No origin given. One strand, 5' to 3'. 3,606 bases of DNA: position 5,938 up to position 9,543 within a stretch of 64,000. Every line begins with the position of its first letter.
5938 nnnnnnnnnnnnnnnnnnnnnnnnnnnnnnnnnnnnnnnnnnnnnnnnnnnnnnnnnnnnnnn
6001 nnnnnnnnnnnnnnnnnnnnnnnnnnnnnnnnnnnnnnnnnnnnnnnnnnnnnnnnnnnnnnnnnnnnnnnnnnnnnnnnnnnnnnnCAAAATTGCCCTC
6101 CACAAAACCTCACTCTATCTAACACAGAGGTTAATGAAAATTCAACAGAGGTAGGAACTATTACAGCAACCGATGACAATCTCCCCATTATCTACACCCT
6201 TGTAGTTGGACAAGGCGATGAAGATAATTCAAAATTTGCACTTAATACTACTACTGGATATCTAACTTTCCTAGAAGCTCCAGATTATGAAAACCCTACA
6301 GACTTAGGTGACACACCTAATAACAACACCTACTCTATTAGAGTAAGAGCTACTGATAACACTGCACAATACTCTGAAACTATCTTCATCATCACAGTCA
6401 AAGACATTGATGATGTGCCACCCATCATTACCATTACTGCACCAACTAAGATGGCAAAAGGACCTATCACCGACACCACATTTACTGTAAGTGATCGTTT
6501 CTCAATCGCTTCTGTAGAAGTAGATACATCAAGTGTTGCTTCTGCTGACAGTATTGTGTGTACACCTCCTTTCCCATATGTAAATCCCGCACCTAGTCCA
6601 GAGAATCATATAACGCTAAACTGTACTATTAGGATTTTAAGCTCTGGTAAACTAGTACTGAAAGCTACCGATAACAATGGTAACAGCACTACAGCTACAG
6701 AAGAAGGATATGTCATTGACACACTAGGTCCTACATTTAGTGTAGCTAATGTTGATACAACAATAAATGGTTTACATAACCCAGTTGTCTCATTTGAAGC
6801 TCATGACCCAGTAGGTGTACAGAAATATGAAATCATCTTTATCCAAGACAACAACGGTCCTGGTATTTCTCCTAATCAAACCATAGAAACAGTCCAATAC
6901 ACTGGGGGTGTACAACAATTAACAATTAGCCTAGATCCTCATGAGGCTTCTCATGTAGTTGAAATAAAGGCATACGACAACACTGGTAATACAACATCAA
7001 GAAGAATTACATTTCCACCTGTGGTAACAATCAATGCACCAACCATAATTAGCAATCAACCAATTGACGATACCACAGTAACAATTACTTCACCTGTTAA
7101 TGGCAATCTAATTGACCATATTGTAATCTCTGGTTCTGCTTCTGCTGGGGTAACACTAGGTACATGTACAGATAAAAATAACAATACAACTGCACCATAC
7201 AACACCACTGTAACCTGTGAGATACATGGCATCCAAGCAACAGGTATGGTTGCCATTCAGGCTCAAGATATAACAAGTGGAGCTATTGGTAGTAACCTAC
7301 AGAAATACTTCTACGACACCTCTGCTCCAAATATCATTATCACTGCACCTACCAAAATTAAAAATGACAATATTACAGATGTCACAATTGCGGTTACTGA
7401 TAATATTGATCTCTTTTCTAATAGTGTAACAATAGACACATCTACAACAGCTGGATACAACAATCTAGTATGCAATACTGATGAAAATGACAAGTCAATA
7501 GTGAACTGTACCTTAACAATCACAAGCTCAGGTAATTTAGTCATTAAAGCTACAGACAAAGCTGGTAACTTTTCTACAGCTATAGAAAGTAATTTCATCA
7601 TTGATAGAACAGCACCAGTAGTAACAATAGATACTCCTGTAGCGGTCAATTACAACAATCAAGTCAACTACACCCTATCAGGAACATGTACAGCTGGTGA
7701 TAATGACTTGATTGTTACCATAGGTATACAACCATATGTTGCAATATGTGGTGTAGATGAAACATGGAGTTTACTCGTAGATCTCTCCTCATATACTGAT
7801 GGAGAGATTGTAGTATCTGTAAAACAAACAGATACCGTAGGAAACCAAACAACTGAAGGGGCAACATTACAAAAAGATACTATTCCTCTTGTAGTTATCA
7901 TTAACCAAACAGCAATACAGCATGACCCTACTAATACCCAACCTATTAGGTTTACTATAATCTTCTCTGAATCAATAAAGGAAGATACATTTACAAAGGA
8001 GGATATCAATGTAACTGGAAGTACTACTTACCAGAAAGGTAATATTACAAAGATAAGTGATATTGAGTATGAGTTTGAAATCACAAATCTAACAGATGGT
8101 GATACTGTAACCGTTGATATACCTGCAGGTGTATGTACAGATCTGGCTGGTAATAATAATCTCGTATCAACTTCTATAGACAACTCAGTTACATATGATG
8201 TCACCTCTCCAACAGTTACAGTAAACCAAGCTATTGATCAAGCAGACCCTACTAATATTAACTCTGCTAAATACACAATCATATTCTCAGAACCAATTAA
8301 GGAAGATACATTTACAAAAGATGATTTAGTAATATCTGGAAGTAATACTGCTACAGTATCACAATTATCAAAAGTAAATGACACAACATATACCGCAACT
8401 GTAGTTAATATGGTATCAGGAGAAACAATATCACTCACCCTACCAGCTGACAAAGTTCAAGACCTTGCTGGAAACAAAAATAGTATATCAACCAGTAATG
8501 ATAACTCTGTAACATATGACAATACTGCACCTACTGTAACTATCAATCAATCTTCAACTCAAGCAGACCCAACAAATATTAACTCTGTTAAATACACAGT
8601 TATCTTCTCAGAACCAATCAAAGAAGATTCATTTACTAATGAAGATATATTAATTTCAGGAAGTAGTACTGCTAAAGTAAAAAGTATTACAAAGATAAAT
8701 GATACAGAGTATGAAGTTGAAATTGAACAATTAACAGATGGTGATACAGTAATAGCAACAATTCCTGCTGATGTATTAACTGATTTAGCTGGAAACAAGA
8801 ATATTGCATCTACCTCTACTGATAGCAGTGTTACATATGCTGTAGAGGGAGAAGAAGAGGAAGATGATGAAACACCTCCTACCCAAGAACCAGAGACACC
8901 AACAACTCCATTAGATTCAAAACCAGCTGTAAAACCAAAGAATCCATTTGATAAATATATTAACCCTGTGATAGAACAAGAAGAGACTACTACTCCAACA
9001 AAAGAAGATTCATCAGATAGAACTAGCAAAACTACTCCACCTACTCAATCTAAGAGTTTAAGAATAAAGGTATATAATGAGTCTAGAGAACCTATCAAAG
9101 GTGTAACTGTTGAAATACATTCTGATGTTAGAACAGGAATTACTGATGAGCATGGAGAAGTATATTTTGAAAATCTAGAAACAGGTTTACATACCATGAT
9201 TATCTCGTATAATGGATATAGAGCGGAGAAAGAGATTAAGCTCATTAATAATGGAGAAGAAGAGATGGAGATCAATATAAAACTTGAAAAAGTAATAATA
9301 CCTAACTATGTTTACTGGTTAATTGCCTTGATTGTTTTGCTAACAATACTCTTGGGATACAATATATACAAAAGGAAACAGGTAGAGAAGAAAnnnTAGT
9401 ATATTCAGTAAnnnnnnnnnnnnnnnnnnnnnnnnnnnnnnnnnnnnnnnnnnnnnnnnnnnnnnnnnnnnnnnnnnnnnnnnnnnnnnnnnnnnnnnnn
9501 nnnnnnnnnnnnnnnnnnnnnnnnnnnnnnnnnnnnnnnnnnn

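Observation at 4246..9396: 5.1-kb gene for a giant mosaic surface adhesin (DUF285 array, cadherin-like domain, Ig domains, CarboxypepD_reg domain, C-terminal anchor)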

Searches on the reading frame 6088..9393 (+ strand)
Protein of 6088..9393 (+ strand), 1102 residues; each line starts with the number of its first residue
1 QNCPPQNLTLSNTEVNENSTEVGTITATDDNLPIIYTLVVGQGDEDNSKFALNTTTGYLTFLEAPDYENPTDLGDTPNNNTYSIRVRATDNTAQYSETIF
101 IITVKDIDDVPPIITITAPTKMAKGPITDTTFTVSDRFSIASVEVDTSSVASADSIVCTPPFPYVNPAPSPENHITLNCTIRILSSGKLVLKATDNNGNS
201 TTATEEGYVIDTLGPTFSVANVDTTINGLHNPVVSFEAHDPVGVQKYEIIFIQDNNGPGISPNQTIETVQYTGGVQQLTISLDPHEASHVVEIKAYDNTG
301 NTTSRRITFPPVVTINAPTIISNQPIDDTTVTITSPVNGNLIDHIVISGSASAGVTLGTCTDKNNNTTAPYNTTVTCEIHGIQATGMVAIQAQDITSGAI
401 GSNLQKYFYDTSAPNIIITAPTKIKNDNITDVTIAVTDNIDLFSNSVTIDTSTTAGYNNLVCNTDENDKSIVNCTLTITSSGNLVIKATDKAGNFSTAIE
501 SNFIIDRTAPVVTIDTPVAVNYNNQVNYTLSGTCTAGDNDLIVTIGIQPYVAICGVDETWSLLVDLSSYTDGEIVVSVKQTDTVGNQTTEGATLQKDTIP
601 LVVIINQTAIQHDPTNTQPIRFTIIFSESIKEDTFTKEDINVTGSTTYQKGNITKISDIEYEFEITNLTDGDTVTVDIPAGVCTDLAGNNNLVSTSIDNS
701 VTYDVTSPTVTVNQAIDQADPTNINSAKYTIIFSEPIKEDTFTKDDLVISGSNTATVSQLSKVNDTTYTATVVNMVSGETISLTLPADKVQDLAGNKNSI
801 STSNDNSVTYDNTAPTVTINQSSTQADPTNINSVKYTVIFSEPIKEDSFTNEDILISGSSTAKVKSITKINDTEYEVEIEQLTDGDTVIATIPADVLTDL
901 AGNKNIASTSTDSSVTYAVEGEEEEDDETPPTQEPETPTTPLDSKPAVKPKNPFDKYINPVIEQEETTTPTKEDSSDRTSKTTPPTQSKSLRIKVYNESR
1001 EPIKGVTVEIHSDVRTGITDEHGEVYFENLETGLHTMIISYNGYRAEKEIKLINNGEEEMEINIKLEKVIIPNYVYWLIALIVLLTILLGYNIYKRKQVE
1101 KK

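Call 60: predict_structure(alignment_id=A2)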
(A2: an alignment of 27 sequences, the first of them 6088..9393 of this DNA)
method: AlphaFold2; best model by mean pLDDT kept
length: 1102 residues; sequences in the alignment: 27
mean_pLDDT: 81.4   pTM: 0.49
mean pLDDT of the five models: 81.4, 81.3, 78.8, 78.6, 77.5
residues with pLDDT >= 90: 355; 70-90: 578; 50-70: 87; < 50: 82
segments of 3 or more residues with pLDDT < 50: 920-929, 932-985, 1065-1072, 1100-1102
pLDDT, mean of each block of 10 residues (from residue 1): 80 88 90 84 78 92 82 63 88 85 83 92 89 93 91 92 87 87 91 91 89 81 85 89 88 76 82 88 84 90 88 87 89 82 90 88 87 90 88 88 87 89 90 87 87 93 82 92 94 90 91 87 85 91 90 90 85 89 90 82 82 84 85 84 89 84 91 89 77 83 89 89 91 90 91 89 91 90 92 89 90 88 80 88 82 83 86 87 82 87 86 69 39 45 37 29 28 27 45 74 74 65 73 71 58 58 47 59 80 65 41
secondary structure, 60 per line:
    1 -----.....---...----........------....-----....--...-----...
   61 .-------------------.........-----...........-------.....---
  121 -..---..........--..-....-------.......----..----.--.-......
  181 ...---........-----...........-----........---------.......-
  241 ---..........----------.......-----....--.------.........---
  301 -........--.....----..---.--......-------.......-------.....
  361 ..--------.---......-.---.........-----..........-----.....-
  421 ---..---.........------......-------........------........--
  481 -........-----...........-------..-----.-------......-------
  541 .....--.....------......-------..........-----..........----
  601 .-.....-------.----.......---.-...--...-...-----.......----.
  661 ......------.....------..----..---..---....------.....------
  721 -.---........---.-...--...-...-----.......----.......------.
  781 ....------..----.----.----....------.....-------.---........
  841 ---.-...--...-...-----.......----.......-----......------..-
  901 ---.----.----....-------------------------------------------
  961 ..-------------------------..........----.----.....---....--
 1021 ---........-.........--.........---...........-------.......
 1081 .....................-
elements in order (helices of 4 or more, strands of 3 or more residues): E6-10 E14-16 E21-28 E35-38 H44-47 E50-52 E58-61 E81-89 E95-105 E113-117 E127-136 E142-145 E153-159 E175-183 E187-194 E200-210 E216-223 E233-239 E244-253 E264-270 E276-279 E289-297 E302-309 E312-316 E329-334 E342-348 E356-362 E375-380 E386-394 E400-409 E415-419 E429-437 E447-449 E457-464 E471-478 E482-489 E495-505 E528-533 E541-545 E548-552 E559-564 E572-581 E587-596 E603-607 E620-626 E641-643 E649-655 E660-666 E673-677 E700-703 E710-714 E726-733 E748-750 E756-762 E767-773 E780-784 E807-810 E817-821 E833-840 E855-857 E863-869 E874-880 E886-891 E914-917 E988-997 E1007-1011 E1015-1018 E1024-1031 E1033-1041 E1044-1052 E1056-1066 H1074-1101
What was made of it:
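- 6100..6411 (+): Cadherin-like domain (res 619-722) with conserved acidic motifs. Beta-sandwich in the model (call 60).
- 6412..7884 (+): Five Ig-like beta-sandwich domains (res 723-1213). Domains 1 and 4 are 41% identical, and most carry a Cys pair. Model with block pLDDT about 76-94 (call 60).
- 9049..9297 (+): CarboxypepD_reg beta-sandwich (res 1602-1684), next to the membrane. Seven strands in the model, block pLDDT 58-74 (call 60).
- On Big_12 bacterial Ig-like domain (PF19078): Three 107-aa sandwiches in the model (call 60).
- On CarboxypepD_reg (PF13620): Seven-strand sandwich in the model (call 60).
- Checked: The AlphaFold model shows nine beta-sandwich domains between the head and the linker, plus the CarboxypepD_reg sandwich (call 60).
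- The stalk model has pLDDT 81, with nine sandwiches, a disordered linker, a CarboxypepD_reg domain and a terminal helix (call 60). The Ig-domain rod is long, there is a wall-spanning linker, and the anchor is conserved (call 60).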

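Call 64: fold_search(model_id=the predicted structure, library=pdb)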
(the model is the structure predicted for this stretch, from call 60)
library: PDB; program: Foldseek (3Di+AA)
matches with E <= 10: 1851; with E <= 0.001: 338
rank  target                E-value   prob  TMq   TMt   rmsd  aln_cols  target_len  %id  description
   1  7r5k_10               1.0e-16  1.00  0.12  0.08  60.2      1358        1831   10  Human nuclear pore complex (constricted) (released 2022-06-22)
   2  9ijj_4I               2.3e-14  1.00  0.16  0.08  87.7      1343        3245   10  In situ structure of the central apparatus in mouse sperm axoneme. (released 2025-06-04)
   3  9ijj_h                1.3e-13  1.00  0.15  0.13  62.3      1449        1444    9  In situ structure of the central apparatus in mouse sperm axoneme. (released 2025-06-04)
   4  9ba4_A                1.6e-12  1.00  0.16  0.18  48.7      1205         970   11  Full-length cross-linked Contactin 2 (CNTN2) (released 2024-07-17)
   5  7sqc_O0               1.0e-11  1.00  0.13  0.12  67.1      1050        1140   10  Ciliary C1 central pair apparatus isolated from Chlamydomonas reinhardtii (released 2022-04-13)
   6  6tav_A                1.5e-11  1.00  0.11  0.09  44.5       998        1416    8  Crystal structure of endopeptidase-induced alpha2-macroglobulin (released 2021-05-12)
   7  3pvm_B                2.3e-11  1.00  0.10  0.09  59.0      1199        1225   10  Structure of Complement C5 in Complex with CVF (released 2011-01-19)
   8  8s3o_A                2.8e-11  1.00  0.10  0.09  60.2       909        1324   10  Structure of native human CD109 (released 2025-03-05)
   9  6tav_D                3.4e-11  1.00  0.10  0.09  44.7       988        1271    8  Crystal structure of endopeptidase-induced alpha2-macroglobulin (released 2021-05-12)
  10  7o7q_A                3.4e-11  1.00  0.09  0.08  59.9      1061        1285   10  (h-alpha2M)4 trypsin-activated state (released 2022-04-13)
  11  9u5z_E                4.3e-11  1.00  0.09  0.07  44.9       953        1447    9  C3 convertases zymogen C4b2 in activation state (released 2026-01-14)
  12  6tav_B                5.6e-11  1.00  0.10  0.09  44.1       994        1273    8  Crystal structure of endopeptidase-induced alpha2-macroglobulin (released 2021-05-12)
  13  8wa2_D                7.3e-11  1.00  0.14  0.11  67.2      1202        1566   10  cryo-EM structure of native mastigonemes isolated from Chlamydomonas reinhardtii at 3.0 angstrom resolution (released 2024-04-10)
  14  6vg1_B                1.0e-10  1.00  0.14  0.20  82.0       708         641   14  xenopus protocadherin 8.1 EC1-6 (released 2020-03-11)
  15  8wa2_C                1.0e-10  1.00  0.13  0.11  67.9      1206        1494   11  cryo-EM structure of native mastigonemes isolated from Chlamydomonas reinhardtii at 3.0 angstrom resolution (released 2024-04-10)
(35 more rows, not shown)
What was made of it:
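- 6412..7884 (+): Fold matches to multi-Ig, cadherin and macroglobulin strings (call 64).
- It matches Ig, cadherin and macroglobulin strings (call 64).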

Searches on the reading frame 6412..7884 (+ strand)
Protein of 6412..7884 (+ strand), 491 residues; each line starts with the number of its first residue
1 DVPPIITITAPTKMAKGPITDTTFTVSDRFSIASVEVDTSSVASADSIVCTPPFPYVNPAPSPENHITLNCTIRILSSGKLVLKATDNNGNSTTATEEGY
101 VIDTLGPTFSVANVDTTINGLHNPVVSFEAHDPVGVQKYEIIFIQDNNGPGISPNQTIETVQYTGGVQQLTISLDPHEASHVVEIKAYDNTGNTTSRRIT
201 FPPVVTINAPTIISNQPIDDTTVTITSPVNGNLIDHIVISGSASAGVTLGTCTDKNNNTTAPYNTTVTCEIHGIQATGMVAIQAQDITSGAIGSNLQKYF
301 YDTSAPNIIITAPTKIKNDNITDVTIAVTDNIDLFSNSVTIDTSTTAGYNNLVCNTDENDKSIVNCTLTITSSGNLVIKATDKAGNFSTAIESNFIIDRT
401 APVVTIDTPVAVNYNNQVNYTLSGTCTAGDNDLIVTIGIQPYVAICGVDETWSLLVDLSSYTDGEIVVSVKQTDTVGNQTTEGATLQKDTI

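Call 87: find_homologous_proteins(query=window:6412-7884:+, max_evalue=1e-10)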
Query window:6412-7884:+ (491 aa): 9 proteins with E <= 1e-10 among 8000 candidates.
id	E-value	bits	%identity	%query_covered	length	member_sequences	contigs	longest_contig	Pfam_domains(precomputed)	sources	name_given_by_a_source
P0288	2.6e-266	902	100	86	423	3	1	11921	-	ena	-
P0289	1.6e-176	606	60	100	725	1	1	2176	PF19077.7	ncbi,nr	ncbi:MAG: hypothetical protein GX853_10575, partial [Chloroflexi bacterium]|nr:hypothetical protein 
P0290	8.8e-141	488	72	65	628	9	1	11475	PF03382.21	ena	-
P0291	1.5e-80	289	49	63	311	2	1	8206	-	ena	-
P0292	2.3e-63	233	61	41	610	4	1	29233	PF13715.13,PF13750.13,PF13620.13,PF19078.7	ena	-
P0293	8.1e-54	201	39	82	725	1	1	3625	PF16403.12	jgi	-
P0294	4.9e-45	172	43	37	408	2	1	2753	-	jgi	jgi:hypothetical protein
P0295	1.7e-28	118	31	43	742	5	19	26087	PF13750.13,PF19077.7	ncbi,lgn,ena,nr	ncbi:MAG: hypothetical protein KA914_04030 [Ottowia sp.]|nr:hypothetical protein [Ottowia sp.]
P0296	1.6e-22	98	44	20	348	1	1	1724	-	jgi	jgi:hypothetical protein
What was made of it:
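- Tried and rejected: A word-indexed search with the Ig1-Ig5 stalk returned nine mostly fragmentary hits and added little (call 87).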

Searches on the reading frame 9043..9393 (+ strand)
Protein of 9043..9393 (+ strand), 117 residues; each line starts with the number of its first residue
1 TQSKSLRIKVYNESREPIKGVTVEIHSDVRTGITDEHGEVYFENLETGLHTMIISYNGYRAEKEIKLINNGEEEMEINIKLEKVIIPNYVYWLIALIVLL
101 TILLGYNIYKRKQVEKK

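Call 45: find_homologous_proteins(query=window:9043-9393:+, max_evalue=0.00001)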
Query window:9043-9393:+ (117 aa): 4 proteins with E <= 0.00001 among 12 candidates.
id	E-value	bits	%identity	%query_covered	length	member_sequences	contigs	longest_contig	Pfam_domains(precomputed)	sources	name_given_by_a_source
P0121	2.3e-27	113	86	56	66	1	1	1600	-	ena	-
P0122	4.4e-23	99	77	56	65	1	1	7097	-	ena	-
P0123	1.1e-22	98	78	56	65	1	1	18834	-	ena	-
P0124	7.1e-15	73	90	36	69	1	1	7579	-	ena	-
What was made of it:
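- Tried and rejected: A word-indexed search with the 117-aa C-terminal cassette returned only four small fragments (call 45).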

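Call 58: search_protein_representatives(protein=window:9043-9393:+)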
Query: 117 residues. Proteins with E-value up to 0.001 (for the whole library): 1023; up to 1e-10: 129; up to 1e-30: 10. The best 150 are listed.
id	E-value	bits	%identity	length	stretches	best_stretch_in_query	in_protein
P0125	1.7e-58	211.6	87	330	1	1-117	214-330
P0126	3.0e-58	210.8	86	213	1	1-117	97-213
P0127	6.3e-53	193.6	85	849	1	1-113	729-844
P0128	1.3e-43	163.7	31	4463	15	9-81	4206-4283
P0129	5.0e-38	145.7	31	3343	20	5-85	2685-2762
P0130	3.9e-36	139.6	31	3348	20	6-85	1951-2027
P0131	4.6e-32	126.5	32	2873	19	14-67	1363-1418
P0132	6.1e-32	126.1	31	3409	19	9-72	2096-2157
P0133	1.3e-31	125.0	27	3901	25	11-65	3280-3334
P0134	6.8e-31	122.7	52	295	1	3-114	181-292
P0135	1.7e-30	121.4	60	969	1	3-113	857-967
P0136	1.4e-28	115.2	31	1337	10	16-71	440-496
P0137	6.7e-28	113.1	35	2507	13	12-73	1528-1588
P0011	2.1e-27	111.5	53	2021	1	2-115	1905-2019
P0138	2.8e-26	107.9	29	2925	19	19-82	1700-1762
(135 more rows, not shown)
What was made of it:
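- Tried and rejected: I replaced it with the exhaustive representative search (call 58).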

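Call 63: search_protein_families(library=pfam, alignment_id=A3, max_evalue=0.00001)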
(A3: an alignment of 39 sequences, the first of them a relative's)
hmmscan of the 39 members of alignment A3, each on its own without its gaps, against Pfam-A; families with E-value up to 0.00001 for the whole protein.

A. member 1, P0135 (969 aa): 4 families
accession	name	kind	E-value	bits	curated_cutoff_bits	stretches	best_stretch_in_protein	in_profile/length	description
PF16403.11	Bact_surface_Ig-like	-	1.1e-18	67.4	27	1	138-207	1-71/71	Bacterial surface protein, Ig-like domain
PF00028.23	Cadherin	-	5.1e-11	43.3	28.8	1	680-773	3-93/93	Cadherin domain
PF13620.12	CarboxypepD_reg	-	1.4e-10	41.8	32.3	1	860-931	2-79/82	Carboxypeptidase regulatory-like domain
PF13715.12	CarbopepD_reg_2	-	9.4e-08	32.4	32.2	1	863-933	4-76/88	CarboxypepD_reg-like domain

B. families by the number of members that match (of 39 scanned): 47 families (the first 25 are shown)
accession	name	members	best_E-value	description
PF13620.12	CarboxypepD_reg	36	2.6e-33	Carboxypeptidase regulatory-like domain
PF13715.12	CarbopepD_reg_2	36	7.2e-21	CarboxypepD_reg-like domain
PF00041.27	fn3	33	1.3e-50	Fibronectin type III domain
PF16656.11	Pur_ac_phosph_N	19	1.8e-26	Purple acid Phosphatase, N-terminal domain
PF13229.12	Beta_helix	4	1.1e-15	Right handed beta helix region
PF01476.26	LysM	4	6.8e-11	LysM domain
PF24025.1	Ig_DR_A0283-like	4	5.6e-07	DR_A0283-like, Ig-like domain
PF25059.1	FN3_DSCAM-DSCAML_C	3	1.3e-26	DSCAM/DSCAML C-terminal Fn3-like domain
PF17210.9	SdrD_B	2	7.5e-45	SdrD B-like domain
PF13385.13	Laminin_G_3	2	1.4e-28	Concanavalin A-like lectin/glucanases superfamily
PF10102.14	DUF2341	2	3.5e-23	Domain of unknown function (DUF2341)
PF03629.24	SASA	2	2.2e-22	Carbohydrate esterase, sialic acid-specific acetylesterase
PF17802.7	SpaA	2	2.9e-19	Prealbumin-like fold domain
PF05048.19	NosD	2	8.5e-13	Periplasmic copper-binding protein (NosD)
PF16655.11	PhoD_N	2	6.8e-12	PhoD-like phosphatase, N-terminal domain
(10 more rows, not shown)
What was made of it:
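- The same C-terminal anchor cassette is attached to glycoside hydrolases, esterases and deacetylases in other proteins (call 63).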
